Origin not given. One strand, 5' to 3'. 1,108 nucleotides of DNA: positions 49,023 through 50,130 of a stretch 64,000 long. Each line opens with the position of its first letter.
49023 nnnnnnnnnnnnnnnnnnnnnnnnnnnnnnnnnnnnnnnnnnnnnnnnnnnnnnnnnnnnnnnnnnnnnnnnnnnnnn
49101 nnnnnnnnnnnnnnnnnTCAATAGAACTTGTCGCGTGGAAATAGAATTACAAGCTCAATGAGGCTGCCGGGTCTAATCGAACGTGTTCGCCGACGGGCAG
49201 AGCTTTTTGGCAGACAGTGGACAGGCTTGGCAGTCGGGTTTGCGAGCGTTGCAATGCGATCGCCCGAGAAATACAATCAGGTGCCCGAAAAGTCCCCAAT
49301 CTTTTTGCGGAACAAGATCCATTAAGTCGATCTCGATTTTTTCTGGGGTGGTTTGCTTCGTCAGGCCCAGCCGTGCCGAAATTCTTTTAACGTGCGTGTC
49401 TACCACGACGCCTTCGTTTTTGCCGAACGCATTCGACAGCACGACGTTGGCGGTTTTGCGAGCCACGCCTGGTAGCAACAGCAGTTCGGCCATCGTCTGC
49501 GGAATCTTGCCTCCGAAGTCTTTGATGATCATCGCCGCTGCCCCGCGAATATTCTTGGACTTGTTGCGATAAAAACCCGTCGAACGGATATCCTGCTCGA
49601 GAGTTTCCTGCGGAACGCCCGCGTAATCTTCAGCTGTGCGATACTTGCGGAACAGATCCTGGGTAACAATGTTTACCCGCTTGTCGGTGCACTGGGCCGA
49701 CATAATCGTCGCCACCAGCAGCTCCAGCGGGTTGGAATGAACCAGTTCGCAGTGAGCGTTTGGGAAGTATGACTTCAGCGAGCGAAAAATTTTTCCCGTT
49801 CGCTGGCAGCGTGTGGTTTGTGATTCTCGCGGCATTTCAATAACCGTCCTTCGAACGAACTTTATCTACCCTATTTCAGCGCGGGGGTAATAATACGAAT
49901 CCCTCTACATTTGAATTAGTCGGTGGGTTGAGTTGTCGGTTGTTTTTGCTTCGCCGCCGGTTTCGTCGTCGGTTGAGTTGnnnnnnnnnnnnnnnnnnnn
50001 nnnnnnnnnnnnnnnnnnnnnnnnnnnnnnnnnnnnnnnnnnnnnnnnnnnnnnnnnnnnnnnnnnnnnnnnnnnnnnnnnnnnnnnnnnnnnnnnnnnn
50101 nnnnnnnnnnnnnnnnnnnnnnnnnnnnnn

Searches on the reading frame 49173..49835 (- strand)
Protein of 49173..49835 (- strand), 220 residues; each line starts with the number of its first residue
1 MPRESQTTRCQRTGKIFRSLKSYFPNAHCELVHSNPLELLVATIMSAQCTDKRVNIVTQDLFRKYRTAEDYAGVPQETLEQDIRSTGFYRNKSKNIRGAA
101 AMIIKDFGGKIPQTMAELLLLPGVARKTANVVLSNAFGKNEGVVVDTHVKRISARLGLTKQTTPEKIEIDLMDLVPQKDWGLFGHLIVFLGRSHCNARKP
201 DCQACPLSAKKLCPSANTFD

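Call 23: search_protein_families(library=pfam, proteins=[window:49173-49835:-])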
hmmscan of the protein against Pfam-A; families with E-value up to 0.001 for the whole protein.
window:49173-49835:- (220 aa): 2 families
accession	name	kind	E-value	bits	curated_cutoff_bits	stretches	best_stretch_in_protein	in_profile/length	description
PF00730.31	HhH-GPD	-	4.4e-28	98.2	26.2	1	41-177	1-108/108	HhH-GPD superfamily base excision DNA repair protein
PF00633.29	HHH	-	3.2e-06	27.1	24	1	107-134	2-29/30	Helix-hairpin-helix motif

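Call 51: find_homologous_proteins(query=window:49173-49835:-, max_evalue=1e-40)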
Query window:49173-49835:- (220 aa): 7993 proteins with E <= 1e-40 among 8000 candidates; the best 120 are listed.
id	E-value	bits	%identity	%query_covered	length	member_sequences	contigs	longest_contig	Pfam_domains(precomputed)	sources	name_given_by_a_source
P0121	2.9e-144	496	100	100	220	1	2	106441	PF00730.32,PF00633.30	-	-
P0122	5.9e-118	410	83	100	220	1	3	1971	PF00730.32,PF00633.30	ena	-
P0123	1.1e-113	396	83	98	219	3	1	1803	PF00730.32,PF00633.30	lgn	-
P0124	1.7e-113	396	81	100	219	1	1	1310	PF00730.32,PF00633.30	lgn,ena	-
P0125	4.2e-107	375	83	91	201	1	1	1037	PF00730.32,PF00633.30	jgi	-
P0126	1.1e-104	367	81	91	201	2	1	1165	PF00730.32,PF00633.30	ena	-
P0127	3.0e-94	333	70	97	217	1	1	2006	PF00730.32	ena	-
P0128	2.8e-93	330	68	100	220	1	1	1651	PF00730.32,PF00633.30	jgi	jgi:endonuclease-3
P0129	2.6e-91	323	66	99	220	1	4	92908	PF00730.32,PF00633.30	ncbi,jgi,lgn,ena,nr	ncbi:MAG TPA: endonuclease III [Phycisphaerae bacterium]|nr:endonuclease III [Phycisphaerae bacteriu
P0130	1.2e-90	321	68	98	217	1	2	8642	PF00730.32,PF00633.30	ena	-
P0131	4.6e-90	319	67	98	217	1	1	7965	PF00730.32,PF00633.30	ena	-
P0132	4.6e-90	319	66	99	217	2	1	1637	PF00730.32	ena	-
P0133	5.0e-90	319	68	98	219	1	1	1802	PF00730.32,PF10576.15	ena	-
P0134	8.0e-90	318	65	98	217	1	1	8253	PF00730.32,PF00633.30,PF10576.15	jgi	-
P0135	1.3e-89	318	68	98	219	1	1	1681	PF00730.32,PF00633.30,PF10576.15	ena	-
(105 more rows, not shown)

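Call 53: find_encoding_contigs(protein=P0122, flank=10000, max_places=5)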
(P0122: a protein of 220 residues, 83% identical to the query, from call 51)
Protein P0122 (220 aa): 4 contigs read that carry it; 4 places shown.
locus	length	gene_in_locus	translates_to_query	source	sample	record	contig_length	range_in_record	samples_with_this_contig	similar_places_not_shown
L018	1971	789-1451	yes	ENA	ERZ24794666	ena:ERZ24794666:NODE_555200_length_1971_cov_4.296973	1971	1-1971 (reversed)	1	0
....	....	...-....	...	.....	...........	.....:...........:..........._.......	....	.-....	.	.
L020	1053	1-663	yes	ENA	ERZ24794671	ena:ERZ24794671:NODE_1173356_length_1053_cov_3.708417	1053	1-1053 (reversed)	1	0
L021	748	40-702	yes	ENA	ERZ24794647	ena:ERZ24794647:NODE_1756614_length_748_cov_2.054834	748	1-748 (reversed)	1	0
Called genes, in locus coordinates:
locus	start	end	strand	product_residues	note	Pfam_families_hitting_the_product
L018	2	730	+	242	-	?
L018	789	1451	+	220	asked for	PF00730:HhH-GPD, PF00633:HHH (weak)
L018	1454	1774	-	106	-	PF13298:LigD_N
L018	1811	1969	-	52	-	?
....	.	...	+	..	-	?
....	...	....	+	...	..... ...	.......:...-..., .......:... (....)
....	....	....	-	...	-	?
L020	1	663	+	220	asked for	PF00730:HhH-GPD, PF00633:HHH (weak)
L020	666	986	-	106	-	PF13298:LigD_N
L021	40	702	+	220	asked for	PF00730:HhH-GPD, PF00633:HHH (weak)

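Call 54: find_encoding_contigs(protein=P0123, flank=10000, max_places=5)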
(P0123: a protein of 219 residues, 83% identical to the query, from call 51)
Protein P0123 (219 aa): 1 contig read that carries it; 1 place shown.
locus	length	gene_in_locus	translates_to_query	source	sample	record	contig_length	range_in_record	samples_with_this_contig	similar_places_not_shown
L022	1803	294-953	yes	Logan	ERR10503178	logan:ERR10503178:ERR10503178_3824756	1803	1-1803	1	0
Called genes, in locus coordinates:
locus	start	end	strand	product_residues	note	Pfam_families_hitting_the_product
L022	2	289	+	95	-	?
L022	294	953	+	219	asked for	PF00730:HhH-GPD, PF00633:HHH (weak)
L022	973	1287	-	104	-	PF13298:LigD_N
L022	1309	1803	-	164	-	?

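Call 55: find_encoding_contigs(protein=P0124, flank=10000, max_places=5)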
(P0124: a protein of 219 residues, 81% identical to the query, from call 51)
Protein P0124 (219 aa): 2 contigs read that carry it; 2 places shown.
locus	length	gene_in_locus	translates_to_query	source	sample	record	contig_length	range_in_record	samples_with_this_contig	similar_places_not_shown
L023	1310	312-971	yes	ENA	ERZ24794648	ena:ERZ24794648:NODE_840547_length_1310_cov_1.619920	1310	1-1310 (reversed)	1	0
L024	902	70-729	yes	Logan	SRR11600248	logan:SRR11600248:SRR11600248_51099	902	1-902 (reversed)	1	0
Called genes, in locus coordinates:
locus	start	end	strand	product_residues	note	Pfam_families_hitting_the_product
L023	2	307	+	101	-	?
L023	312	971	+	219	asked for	PF00730:HhH-GPD, PF00633:HHH (weak)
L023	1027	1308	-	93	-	?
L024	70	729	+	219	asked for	PF00730:HhH-GPD, PF00633:HHH (weak)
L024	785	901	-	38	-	?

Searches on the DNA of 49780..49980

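Call 82: search_rna_families(source=window, start=49780, end=49980, threshold=evalue, max_evalue=10)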
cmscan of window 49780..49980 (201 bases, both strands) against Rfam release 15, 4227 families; matches with E-value up to 10: 0.
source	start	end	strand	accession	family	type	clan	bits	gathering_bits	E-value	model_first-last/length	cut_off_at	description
